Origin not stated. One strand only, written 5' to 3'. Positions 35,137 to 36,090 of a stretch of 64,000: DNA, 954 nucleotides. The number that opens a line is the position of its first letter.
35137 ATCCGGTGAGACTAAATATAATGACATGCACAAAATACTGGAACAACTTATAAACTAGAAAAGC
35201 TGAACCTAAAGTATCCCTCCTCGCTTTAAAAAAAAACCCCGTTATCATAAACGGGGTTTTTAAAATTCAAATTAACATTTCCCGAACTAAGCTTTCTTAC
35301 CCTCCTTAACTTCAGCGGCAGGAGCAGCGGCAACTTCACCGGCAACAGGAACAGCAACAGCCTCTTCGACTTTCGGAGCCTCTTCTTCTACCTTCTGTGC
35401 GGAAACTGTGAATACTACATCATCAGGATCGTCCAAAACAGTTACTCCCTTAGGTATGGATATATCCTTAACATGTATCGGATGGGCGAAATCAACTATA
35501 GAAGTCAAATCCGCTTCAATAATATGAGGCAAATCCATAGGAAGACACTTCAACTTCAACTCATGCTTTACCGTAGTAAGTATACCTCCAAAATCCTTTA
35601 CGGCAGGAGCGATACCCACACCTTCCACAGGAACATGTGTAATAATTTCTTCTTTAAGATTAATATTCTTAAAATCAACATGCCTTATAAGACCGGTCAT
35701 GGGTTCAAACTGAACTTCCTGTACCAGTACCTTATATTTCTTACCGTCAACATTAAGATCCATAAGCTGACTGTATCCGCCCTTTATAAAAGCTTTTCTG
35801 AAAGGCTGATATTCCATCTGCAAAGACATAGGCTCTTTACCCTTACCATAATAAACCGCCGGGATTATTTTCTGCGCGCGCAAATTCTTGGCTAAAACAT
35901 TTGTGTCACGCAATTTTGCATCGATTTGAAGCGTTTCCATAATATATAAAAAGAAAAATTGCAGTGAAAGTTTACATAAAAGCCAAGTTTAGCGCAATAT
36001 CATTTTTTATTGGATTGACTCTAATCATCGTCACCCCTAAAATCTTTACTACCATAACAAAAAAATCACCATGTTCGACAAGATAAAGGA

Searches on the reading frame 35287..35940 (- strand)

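Call 80: search_protein_families(library=pfam, proteins=[window:35287-35940:-], max_evalue=0.0001)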
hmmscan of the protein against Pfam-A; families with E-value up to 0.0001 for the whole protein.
window:35287-35940:- (217 aa): 2 families
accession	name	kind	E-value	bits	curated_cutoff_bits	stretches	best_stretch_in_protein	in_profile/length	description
PF14693.11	Ribosomal_TL5_C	-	2e-20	73.4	27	1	99-182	2-83/84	Ribosomal protein TL5, C-terminal domain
PF01386.24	Ribosomal_L25p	-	9.1e-20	71.4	23.6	1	7-90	2-82/82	Ribosomal L25p family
